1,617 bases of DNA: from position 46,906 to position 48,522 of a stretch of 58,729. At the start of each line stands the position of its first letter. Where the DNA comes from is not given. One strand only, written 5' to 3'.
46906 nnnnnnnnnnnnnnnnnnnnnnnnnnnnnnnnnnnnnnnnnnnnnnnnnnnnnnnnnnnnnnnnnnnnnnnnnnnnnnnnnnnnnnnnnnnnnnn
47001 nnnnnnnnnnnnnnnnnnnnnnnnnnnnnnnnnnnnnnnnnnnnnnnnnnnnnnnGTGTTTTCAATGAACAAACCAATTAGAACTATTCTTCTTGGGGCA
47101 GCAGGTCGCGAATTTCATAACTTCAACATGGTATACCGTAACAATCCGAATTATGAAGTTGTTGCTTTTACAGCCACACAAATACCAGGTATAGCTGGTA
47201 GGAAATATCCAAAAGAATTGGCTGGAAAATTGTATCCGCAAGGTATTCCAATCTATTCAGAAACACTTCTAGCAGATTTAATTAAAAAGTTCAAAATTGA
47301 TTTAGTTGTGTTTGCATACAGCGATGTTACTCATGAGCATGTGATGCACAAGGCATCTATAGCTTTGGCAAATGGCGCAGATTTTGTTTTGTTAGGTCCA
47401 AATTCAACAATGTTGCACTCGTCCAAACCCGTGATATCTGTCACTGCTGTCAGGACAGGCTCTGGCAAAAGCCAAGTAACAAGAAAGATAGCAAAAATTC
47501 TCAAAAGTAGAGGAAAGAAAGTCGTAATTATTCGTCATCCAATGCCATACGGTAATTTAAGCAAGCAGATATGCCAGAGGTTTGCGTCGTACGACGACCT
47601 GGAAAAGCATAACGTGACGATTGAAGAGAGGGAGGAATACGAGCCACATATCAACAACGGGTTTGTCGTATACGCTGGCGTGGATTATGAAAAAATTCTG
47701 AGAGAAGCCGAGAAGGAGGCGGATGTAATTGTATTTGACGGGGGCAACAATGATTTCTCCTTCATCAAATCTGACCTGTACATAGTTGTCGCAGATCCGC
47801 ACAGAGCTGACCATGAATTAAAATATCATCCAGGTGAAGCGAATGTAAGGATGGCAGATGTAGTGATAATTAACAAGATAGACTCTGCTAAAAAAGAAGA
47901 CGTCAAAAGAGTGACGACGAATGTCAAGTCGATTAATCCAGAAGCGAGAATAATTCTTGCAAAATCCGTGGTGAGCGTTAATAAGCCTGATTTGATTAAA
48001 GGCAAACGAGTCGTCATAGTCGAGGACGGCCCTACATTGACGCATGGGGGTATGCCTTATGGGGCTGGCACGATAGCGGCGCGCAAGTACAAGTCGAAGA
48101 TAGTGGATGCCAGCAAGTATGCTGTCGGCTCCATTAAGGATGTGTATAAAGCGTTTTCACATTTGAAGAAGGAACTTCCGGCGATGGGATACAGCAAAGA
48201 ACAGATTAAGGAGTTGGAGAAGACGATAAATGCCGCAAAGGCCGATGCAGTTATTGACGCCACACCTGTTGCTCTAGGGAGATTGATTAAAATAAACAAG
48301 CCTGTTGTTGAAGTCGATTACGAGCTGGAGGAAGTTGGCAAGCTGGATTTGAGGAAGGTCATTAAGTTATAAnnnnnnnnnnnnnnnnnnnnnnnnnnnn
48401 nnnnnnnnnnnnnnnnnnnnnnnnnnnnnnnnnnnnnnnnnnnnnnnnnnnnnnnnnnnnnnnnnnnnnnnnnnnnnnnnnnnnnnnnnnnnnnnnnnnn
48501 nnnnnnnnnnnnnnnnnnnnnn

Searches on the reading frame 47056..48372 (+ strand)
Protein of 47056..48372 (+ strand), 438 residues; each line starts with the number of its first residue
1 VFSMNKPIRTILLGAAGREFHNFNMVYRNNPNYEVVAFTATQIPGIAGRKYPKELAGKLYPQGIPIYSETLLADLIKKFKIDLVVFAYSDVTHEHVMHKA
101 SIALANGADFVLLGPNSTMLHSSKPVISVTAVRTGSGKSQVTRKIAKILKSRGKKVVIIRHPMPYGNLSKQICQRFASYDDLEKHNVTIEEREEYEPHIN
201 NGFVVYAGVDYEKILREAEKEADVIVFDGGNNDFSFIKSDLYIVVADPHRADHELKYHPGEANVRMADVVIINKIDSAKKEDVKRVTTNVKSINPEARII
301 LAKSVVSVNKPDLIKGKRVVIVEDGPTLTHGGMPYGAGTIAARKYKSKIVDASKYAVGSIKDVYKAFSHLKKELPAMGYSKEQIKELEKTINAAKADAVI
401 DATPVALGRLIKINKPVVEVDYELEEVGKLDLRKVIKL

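Call 4: search_protein_families(library=pfam, proteins=[window:47056-48372:+], max_evalue=0.01)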
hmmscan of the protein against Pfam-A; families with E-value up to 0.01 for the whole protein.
window:47056-48372:+ (438 aa): 6 families
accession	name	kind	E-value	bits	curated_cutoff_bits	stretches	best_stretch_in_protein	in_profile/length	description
PF02492.25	cobW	-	1.8e-08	34.6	20.7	1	236-300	112-179/180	CobW/HypB/UreG, nucleotide-binding domain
PF04851.21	ResIII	-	0.0026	18.1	22.5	1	132-228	30-132/164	Type III restriction enzyme, res subunit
PF01656.29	CbiA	-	0.0032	17.9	25.4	1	127-159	1-33/125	CobQ/CobB/MinD/ParA nucleotide binding domain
PF02223.23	Thymidylate_kin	-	0.0042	17.2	27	1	135-192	6-65/185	Thymidylate kinase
PF00270.35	DEAD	-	0.005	17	26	0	130-182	19-71/167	DEAD/DEAH box helicase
PF03266.21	NTPase_1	-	0.0094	16.3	23.9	0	133-228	7-102/168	NTPase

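Call 5: search_protein_families(library=ncbifam, proteins=[window:47056-48372:+], max_evalue=0.01)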
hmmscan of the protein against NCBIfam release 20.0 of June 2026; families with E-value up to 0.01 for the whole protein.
window:47056-48372:+ (438 aa): 5 families
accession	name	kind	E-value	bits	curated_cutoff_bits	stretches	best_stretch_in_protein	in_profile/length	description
TIGR00073.1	hypB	equivalog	1.1e-05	25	121.2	1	247-303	141-196/217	hydrogenase nickel incorporation protein HypB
NF038288.1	chaper_GTP_ZigA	equivalog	7.6e-05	21.8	600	1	264-303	171-210/390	zinc metallochaperone GTPase ZigA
NF004018.0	PRK05480.1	equivalog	0.0014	18.1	180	0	124-172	5-51/210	uridine kinase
NF051442.1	NheB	equivalog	0.0015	17.7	500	1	284-394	220-332/398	non-hemolytic enterotoxin subunit B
TIGR00682.1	lpxK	equivalog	0.0031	16.7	91.95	1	122-319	27-227/324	tetraacyldisaccharide 4'-kinase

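Call 6: search_solved_structures(query=window:47056-48372:+, max_evalue=0.01, show_alignments=2)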
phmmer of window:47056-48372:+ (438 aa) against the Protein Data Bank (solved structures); distinct sequences matched with E-value up to 0.01: 3.
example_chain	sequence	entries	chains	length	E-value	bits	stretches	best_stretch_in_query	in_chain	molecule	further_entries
9sxb_A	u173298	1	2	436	2.5e-10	43.5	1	212-327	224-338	Cyclic 2,3-diphosphoglycerate synthetase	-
2hf8_A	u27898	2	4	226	7.3e-05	25.5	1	241-302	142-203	Probable hydrogenase nickel incorporation protein hypB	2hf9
1g3q_A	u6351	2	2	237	0.0024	20.5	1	126-237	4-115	CELL DIVISION INHIBITOR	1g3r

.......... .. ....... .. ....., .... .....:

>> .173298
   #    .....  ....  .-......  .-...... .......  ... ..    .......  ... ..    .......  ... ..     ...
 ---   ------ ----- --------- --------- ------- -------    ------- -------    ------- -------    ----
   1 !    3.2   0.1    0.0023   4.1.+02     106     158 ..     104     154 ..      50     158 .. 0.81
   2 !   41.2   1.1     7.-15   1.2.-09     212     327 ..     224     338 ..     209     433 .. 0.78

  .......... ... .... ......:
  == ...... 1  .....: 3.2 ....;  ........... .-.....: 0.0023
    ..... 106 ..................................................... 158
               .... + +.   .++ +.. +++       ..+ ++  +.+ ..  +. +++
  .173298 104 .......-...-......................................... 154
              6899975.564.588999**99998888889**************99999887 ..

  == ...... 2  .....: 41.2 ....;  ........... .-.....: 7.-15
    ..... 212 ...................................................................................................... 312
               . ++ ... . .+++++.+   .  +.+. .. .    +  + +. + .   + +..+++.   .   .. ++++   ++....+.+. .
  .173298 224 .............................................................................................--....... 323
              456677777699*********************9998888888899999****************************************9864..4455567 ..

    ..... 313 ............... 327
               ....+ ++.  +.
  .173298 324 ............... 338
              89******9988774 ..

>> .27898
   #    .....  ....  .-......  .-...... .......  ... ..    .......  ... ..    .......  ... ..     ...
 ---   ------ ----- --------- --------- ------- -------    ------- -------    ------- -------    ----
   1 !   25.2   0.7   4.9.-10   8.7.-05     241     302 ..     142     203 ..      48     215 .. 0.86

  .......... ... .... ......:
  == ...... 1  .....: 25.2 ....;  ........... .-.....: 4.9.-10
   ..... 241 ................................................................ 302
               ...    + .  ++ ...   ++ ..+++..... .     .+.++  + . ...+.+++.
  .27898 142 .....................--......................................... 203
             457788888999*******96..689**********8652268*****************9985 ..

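Call 11: find_homologous_proteins(query=window:47056-48372:+, max_evalue=0.00001)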
Query window:47056-48372:+ (438 aa): 8000 proteins with E <= 0.00001 among 8000 candidates; the best 120 are listed.
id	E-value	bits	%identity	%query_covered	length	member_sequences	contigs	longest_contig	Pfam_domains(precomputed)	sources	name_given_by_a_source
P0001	2.0e-281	951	100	99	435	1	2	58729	PF02492.26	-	-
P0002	2.8e-232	789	80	99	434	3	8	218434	PF02492.26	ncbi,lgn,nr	ncbi:MAG: cyclic 2,3-diphosphoglycerate synthase [Candidatus Aenigmatarchaeota archaeon]|nr:cyclic 2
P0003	1.8e-229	780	79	99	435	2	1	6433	PF02492.26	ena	-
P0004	6.7e-228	775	79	99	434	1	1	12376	PF02492.26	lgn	-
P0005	5.2e-227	772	78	99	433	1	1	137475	PF02492.26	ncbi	-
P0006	8.5e-227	771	78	96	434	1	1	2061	PF02492.26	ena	-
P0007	2.9e-226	770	78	98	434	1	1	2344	PF02492.26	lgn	-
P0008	3.0e-226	769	79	99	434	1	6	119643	PF02492.26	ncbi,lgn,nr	ncbi:MAG: GTPase [Candidatus Aenigmarchaeota archaeon]|nr:GTPase [Candidatus Aenigmarchaeota archaeo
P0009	5.8e-225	765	78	99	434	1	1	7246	PF02492.26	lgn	-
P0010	1.6e-224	764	79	98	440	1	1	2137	PF02492.26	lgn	-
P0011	1.7e-224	764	78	99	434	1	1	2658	PF02492.26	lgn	-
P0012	7.3e-224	762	79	98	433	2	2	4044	PF02492.26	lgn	-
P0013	7.4e-224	762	78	99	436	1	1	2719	PF02492.26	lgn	-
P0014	3.1e-223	760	78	98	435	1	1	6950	PF02492.26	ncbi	-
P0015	4.0e-223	759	78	98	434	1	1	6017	PF02492.26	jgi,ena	-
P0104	2.5e-186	638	67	98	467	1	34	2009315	-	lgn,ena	-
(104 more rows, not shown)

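Call 32: find_related_loci(query=A1, collection=genome_contigs, flank=6000)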
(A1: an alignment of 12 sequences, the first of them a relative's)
Query A1 (435 aa) in genome_contigs; peptide patterns used: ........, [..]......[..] (x = any residue, [..] = any of these).
600 stretches matched a pattern (row limit reached: there are more); 596 encode a relative of the query (tblastn E <= 1e-3); the best 80 are kept; 80 distinct loci.
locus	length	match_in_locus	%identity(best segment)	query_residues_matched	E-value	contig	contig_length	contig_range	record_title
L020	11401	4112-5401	69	6-434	0e+0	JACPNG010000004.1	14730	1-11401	MAG: Candidatus Woesearchaeota archaeon isolate NC_groundwater_569_Ag_S-0.1um_31_12 S35_SO-1_scaffold_5230, whole genome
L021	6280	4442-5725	66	8-434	0e+0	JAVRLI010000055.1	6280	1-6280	MAG: Thermoplasmatota archaeon isolate TVZ.SD19.224 Thermoplasmatota_4_MX3.84_3466_6420_8.476402, whole genome shotgun s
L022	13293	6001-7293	64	5-434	0e+0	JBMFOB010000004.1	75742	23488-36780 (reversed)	MAG: Candidatus Bathyarchaeia archaeon isolate KM4338-26 NODE_4_length_75742_cov_9.115681, whole genome shotgun sequence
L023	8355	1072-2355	66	6-434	0e+0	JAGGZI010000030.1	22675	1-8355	MAG: Candidatus Aenigmatarchaeota archaeon isolate AUK200 PB_MBMC_154_c_000000000028, whole genome shotgun sequence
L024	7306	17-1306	65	5-433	0e+0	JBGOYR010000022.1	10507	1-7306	MAG: Candidatus Bathyarchaeia archaeon isolate OBJ_0618_130150_39 k141_2075442_length_10507_cov_12.0000, whole genome sh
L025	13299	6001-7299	63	1-433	0e+0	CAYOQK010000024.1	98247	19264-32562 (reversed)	MAG TPA_asm: uncultured bacterium isolate binchicken_co219_10 genome assembly, contig: k141_213574, whole genome shotgun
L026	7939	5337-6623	63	6-433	0e+0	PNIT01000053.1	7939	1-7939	MAG: Aciduliprofundum sp. isolate ARK-15 NODE_1000_length_7939_cov_87.5627, whole genome shotgun sequence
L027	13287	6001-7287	63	6-434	0e+0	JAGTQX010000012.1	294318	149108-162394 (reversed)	MAG: Candidatus Bathyarchaeota archaeon isolate DRTY-6_2_bin_115 DRTY-6_2_bin_115_NODE_4, whole genome shotgun sequence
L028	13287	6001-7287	64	6-433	0e+0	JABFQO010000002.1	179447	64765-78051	Candidatus Bathyarchaeota archaeon A05DMB-4 NODE_57_length_179447_cov_19.307544, whole genome shotgun sequence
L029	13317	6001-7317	61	8-434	0e+0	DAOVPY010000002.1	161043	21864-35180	MAG TPA_asm: Candidatus Nealsonbacteria bacterium isolate CSMAG_1561 CSMAG_1561_k141_775700_length_161043_cov_46.0705, w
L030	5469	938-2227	64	6-434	0e+0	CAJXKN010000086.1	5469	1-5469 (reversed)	MAG TPA_asm: uncultured Caldiserica bacterium isolate SRR4023290_bin.14_MetaBAT_v2.12.1_MAG genome assembly, contig: NOD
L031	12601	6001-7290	62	5-433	0e+0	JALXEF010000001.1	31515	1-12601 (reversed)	MAG: candidate division WOR-3 bacterium isolate T2_metabat2_scaf2bin.364 T2_NODE_1017_length_31515_cov_2.348382, whole g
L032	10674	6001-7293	63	5-434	0e+0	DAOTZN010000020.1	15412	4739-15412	MAG TPA_asm: Anaerolineales bacterium isolate H54_522 k91_654230, whole genome shotgun sequence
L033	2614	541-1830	61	6-434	0e+0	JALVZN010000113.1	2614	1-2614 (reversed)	MAG: candidate division WOR-3 bacterium isolate T10_metabat1_scaf2bin.031 T10_NODE_40627_length_2614_cov_13.134298, whol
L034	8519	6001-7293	61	5-435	0e+0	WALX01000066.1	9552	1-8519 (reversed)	MAG: Candidatus Hestiella sp. isolate S016_56_esom k151_359454, whole genome shotgun sequence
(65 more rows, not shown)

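Call 33: find_encoding_contigs(protein=P0104, flank=8000, max_places=3)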
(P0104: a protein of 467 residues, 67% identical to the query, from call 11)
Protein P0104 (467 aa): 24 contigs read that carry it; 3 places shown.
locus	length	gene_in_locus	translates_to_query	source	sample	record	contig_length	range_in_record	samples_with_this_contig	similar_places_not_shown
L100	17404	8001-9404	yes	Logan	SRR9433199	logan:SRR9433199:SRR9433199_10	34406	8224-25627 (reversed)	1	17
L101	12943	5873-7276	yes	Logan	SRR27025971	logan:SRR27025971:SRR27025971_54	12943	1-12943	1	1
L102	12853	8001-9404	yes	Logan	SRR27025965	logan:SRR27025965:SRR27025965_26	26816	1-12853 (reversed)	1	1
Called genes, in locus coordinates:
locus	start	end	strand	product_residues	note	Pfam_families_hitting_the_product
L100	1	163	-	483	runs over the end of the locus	PF00206:Lyase_1, PF08328:ASL_C, PF10397:ADSL_C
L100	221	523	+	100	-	PF01918:Alba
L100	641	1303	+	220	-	PF01022:HTH_5, PF09339:HTH_IclR (weak), PF12802:MarR_2 (faint), PF12840:HTH_20, PF13412:HTH_24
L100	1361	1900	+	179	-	PF00571:CBS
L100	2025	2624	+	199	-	PF00227:Proteasome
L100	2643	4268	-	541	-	PF01144:CoA_trans, PF16957:Mal_decarbox_Al (weak)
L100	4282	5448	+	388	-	PF13699:eCIS_core (weak), PF26686:DUF8575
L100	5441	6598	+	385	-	PF00291:PALP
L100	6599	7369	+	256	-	-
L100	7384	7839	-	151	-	-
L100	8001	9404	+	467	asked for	-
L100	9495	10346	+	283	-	PF07722:Peptidase_C26, PF00117:GATase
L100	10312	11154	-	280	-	PF08902:DUF1848 (faint), PF20903:SPL (weak), PF04055:Radical_SAM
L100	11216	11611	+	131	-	PF02566:OsmC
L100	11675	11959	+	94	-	PF08967:ENCP4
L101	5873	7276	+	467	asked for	-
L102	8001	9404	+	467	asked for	-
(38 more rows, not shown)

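Call 34: find_homologous_proteins(query=P0104, max_evalue=1e-50)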
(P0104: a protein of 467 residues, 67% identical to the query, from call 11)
Query P0104 (467 aa): 8000 proteins with E <= 1e-50 among 8000 candidates; the best 120 are listed.
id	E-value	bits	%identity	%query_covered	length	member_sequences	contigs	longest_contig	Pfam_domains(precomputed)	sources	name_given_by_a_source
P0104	0.0e+0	1067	100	100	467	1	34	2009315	-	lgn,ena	-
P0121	0.0e+0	1040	98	100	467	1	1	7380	-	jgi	-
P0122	2.2e-298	1008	98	96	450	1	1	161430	-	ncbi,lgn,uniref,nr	ncbi:MAG: GTPase [Thermococcus sp.]|uniref:cyclic 2,3-diphosphoglycerate synthase n=1 Tax=Thermococc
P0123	7.1e-298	1006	98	96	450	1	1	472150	-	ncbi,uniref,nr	ncbi:GTPase [Thermococcus sp. M39]|uniref:cyclic 2,3-diphosphoglycerate synthase n=1 Tax=Thermococcu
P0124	7.4e-298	1006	97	96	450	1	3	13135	-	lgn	-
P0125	5.5e-297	1003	98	96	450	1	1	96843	-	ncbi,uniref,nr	ncbi:cyclic 2,3-diphosphoglycerate synthase [Thermococcus sp. LS2]|uniref:cyclic 2,3-diphosphoglycer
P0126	3.1e-292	988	95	96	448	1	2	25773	-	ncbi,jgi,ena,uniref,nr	ncbi:MAG TPA: GTPase [Thermococcus paralvinellae]|uniref:GTPase n=1 Tax=Thermococcus paralvinellae T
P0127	2.8e-291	984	95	96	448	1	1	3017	-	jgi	-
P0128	7.4e-289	976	95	95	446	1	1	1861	-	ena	-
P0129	2.0e-275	932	91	95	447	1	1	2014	-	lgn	-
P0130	4.1e-274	928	88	96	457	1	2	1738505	-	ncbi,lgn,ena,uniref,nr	ncbi:457aa long hypothetical protein [Pyrococcus horikoshii OT3]|uniref:CobW/HypB/UreG nucleotide-bi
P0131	4.1e-274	928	88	96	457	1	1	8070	-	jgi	-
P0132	8.2e-274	927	88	96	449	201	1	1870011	PF02492.26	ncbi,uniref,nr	ncbi:cyclic 2,3-diphosphoglycerate synthase [Thermococcus sp. 21S9]|uniref:cyclic 2,3-diphosphoglyce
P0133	2.5e-273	925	90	95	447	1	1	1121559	-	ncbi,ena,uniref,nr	ncbi:cyclic 2,3-diphosphoglycerate synthase [Thermococcus sp. PK]|uniref:cyclic 2,3-diphosphoglycera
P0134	2.6e-273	925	88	96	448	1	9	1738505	-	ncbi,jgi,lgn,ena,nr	ncbi:cyclic 2,3-diphosphoglycerate synthase [Pyrococcus horikoshii]|nr:cyclic 2,3-diphosphoglycerate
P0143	3.3e-270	915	87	96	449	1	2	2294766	PF02310.25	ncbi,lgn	ncbi:cyclic 2,3-diphosphoglycerate synthase [Thermococcus atlanticus]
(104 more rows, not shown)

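Call 35: list_cluster_members(proteins=[P0132, P0143])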
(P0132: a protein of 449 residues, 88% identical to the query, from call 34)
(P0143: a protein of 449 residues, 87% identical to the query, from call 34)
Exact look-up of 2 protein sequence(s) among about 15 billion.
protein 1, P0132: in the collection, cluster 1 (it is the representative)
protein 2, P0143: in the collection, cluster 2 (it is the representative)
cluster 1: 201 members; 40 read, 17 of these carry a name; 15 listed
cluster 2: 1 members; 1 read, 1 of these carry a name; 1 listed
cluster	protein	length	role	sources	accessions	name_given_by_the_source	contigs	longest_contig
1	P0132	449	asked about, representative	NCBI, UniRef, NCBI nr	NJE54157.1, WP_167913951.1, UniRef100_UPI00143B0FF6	cyclic 2,3-diphosphoglycerate synthase [Thermococcus sp. 21S9] | cyclic 2,3-diphosphoglycerate synthase n=1 Tax=Thermococcus sp. 21S9 TaxID=1638223 ...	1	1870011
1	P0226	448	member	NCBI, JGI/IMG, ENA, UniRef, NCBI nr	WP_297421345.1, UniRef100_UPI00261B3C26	cyclic 2,3-diphosphoglycerate synthase [Thermococcus sp.] | cyclic 2,3-diphosphoglycerate synthase n=1 Tax=Thermococcus sp. TaxID=35749 ...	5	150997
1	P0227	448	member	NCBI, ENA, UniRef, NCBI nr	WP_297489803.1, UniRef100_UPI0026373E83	cyclic 2,3-diphosphoglycerate synthase [Thermococcus sp.] | cyclic 2,3-diphosphoglycerate synthase n=1 Tax=Thermococcus sp. TaxID=35749 ...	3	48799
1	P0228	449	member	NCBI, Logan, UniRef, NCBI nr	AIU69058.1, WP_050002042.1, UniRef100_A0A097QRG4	GTPase [Thermococcus eurythermalis] | GTPase n=1 Tax=Thermococcus eurythermalis TaxID=1505907 RepID=A0A097QRG4_9EURY | cyclic 2,3-diphosphoglycerate synthase [Thermococcus eurythermalis]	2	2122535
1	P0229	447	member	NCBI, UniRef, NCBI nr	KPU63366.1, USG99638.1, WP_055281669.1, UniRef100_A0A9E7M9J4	cyclic 2,3-diphosphoglycerate synthase [Thermococcus argininiproducens] | Cyclic 2,3-diphosphoglycerate synthase n=1 Tax=Thermococcus argininiproducens ... | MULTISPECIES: cyclic 2,3-diphosphoglycerate synthase [Thermococcus]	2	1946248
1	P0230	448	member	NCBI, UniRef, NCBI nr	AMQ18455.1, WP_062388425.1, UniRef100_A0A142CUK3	cyclic 2,3-diphosphoglycerate synthase [Thermococcus peptonophilus] | GTPase n=1 Tax=Thermococcus peptonophilus TaxID=53952 RepID=A0A142CUK3_9EURY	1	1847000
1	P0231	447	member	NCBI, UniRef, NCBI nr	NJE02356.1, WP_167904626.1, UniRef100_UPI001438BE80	cyclic 2,3-diphosphoglycerate synthase [Thermococcus sp. JdF3] | cyclic 2,3-diphosphoglycerate synthase n=1 Tax=Thermococcus sp. JdF3 TaxID=1638258 ...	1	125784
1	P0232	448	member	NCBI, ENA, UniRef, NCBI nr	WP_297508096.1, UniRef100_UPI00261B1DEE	cyclic 2,3-diphosphoglycerate synthase [Thermococcus sp.] | cyclic 2,3-diphosphoglycerate synthase n=1 Tax=Thermococcus sp. TaxID=35749 ...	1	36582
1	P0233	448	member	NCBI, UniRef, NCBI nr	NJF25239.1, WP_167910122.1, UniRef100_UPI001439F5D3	cyclic 2,3-diphosphoglycerate synthase [Thermococcus sp. Bubb.Bath] | cyclic 2,3-diphosphoglycerate synthase n=1 Tax=Thermococcus sp. Bubb.Bath TaxID=1638242 ...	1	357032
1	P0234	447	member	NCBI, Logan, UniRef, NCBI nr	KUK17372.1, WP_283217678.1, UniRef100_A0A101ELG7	cyclic 2,3-diphosphoglycerate synthase [Thermococcus sibiricus] | GTPase-like protein n=1 Tax=Thermococcus sibiricus TaxID=172049 RepID=A0A101ELG7_9EURY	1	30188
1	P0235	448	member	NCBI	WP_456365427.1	cyclic 2,3-diphosphoglycerate synthase [Thermococcus sp.]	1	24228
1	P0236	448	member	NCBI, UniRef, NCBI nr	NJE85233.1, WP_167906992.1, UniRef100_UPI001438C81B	GTPase [Thermococcus sp. CX2] | cyclic 2,3-diphosphoglycerate synthase n=1 Tax=Thermococcus sp. CX2 TaxID=163006 ... | cyclic 2,3-diphosphoglycerate synthase [Thermococcus sp. CX2]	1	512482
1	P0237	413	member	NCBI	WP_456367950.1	cyclic 2,3-diphosphoglycerate synthase, partial [Thermococcus sp.]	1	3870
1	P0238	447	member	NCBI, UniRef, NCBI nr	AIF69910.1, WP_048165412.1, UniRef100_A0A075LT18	GTPase [Palaeococcus pacificus DY20341] | GTPase n=1 Tax=Palaeococcus pacificus DY20341 TaxID=1343739 RepID=A0A075LT18_9EURY | cyclic 2,3-diphosphoglycerate synthase [Palaeococcus pacificus]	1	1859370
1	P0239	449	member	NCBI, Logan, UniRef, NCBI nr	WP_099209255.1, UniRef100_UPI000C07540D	cyclic 2,3-diphosphoglycerate synthase [Thermococcus henrietii] | cyclic 2,3-diphosphoglycerate synthase n=1 Tax=Thermococcus henrietii TaxID=2016361 ...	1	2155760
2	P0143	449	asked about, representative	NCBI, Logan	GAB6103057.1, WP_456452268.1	cyclic 2,3-diphosphoglycerate synthase [Thermococcus atlanticus]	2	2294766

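Call 39: search_solved_structures(query=P0230, max_evalue=0.01)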
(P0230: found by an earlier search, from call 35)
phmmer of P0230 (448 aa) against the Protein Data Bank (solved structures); distinct sequences matched with E-value up to 0.01: 4.
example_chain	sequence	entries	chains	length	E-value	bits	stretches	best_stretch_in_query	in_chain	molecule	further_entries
9sxb_A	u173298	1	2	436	4.3e-10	42.4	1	201-383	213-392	Cyclic 2,3-diphosphoglycerate synthetase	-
8ork_AAA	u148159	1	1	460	0.00067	22.1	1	220-332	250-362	Cyclic 2,3-diphosphoglycerate synthetase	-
8oru_AAA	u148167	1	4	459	0.00067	22.1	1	220-332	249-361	Cyclic 2,3-diphosphoglycerate synthetase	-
2hf8_A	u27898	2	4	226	0.0074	18.6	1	248-299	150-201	Probable hydrogenase nickel incorporation protein hypB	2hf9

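Call 53: search_protein_families(library=pfam, proteins=[P0230, P0238, P0001], max_evalue=0.01)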
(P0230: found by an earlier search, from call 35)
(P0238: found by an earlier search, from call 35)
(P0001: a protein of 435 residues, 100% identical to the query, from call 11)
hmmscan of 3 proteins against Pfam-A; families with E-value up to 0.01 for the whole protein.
P0230 (448 aa): 4 families
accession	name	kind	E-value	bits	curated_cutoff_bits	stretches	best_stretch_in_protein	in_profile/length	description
PF02492.25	cobW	-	1.1e-05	25.5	20.7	1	239-299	116-179/180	CobW/HypB/UreG, nucleotide-binding domain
PF02310.24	B12-binding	-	0.00098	19.4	32.1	0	67-108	39-81/121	B12 binding domain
PF01656.29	CbiA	-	0.0031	17.9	25.4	0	126-158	1-33/125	CobQ/CobB/MinD/ParA nucleotide binding domain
PF02302.22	PTS_IIB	-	0.0035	18.4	23.6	0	382-421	35-74/90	PTS system, Lactose/Cellobiose specific IIB subunit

P0238 (447 aa): 4 families
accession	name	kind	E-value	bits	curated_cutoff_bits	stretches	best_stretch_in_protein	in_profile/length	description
PF02492.25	cobW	-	0.00017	21.6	20.7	1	236-299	113-179/180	CobW/HypB/UreG, nucleotide-binding domain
PF02302.22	PTS_IIB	-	0.0017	19.4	23.6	0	381-437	34-89/90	PTS system, Lactose/Cellobiose specific IIB subunit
PF03266.21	NTPase_1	-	0.0018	18.6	23.9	0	127-227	3-102/168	NTPase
PF01656.29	CbiA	-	0.0058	17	25.4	0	126-158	1-33/125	CobQ/CobB/MinD/ParA nucleotide binding domain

P0001 (435 aa): 6 families
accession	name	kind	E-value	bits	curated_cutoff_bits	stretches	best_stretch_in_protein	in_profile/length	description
PF02492.25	cobW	-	1.8e-08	34.6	20.7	1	233-297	112-179/180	CobW/HypB/UreG, nucleotide-binding domain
PF04851.21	ResIII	-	0.0026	18.1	22.5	1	129-225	30-132/164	Type III restriction enzyme, res subunit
PF01656.29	CbiA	-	0.0031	17.9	25.4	1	124-156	1-33/125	CobQ/CobB/MinD/ParA nucleotide binding domain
PF02223.23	Thymidylate_kin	-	0.0042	17.2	27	1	132-189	6-65/185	Thymidylate kinase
PF00270.35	DEAD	-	0.0049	17.1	26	0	127-179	19-71/167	DEAD/DEAH box helicase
PF03266.21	NTPase_1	-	0.0087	16.4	23.9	0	130-225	7-102/168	NTPase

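Call 93: predict_structure(alignment_id=A2)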
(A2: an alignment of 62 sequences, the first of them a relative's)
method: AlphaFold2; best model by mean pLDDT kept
length: 435 residues; sequences in the alignment: 62
mean_pLDDT: 93.2   pTM: 0.91
mean pLDDT of the five models: 93.2, 93.0, 91.3, 90.7, 89.5
residues with pLDDT >= 90: 356; 70-90: 72; 50-70: 7; < 50: 0
segments of 3 or more residues with pLDDT < 50: none
pLDDT, mean of each block of 10 residues (from residue 1): 90 89 96 87 84 94 94 98 92 97 98 95 96 92 97 91 86 95 89 94 94 98 83 95 95 94 98 96 98 98 95 97 83 92 95 92 88 86 95 96 92 95 96 94
secondary structure, 60 per line:
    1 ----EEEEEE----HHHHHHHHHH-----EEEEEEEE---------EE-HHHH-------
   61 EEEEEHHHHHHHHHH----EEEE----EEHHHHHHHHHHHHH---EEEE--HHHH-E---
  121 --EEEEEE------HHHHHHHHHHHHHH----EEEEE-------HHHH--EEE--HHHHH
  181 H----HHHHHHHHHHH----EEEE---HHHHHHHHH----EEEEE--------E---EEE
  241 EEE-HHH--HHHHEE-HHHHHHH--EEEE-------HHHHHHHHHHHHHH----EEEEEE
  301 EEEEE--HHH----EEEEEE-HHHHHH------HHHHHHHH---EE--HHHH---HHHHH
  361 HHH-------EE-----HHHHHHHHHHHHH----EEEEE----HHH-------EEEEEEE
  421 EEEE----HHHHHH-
elements in order: E5-10 H15-24 E30-37 H50-53 E61-65 H66-75 E80-83 H90-102 E106-109 H112-115 E123-128 H135-148 E153-157 H165-168 E171-173 H176-181 H186-196 E201-204 H208-216 E221-225 E238-243 H250-253 H257-263 E266-269 H277-290 E295-305 E315-320 H322-327 H334-341 H349-352 H356-363 H378-390 E395-399 E414-424 H429-434
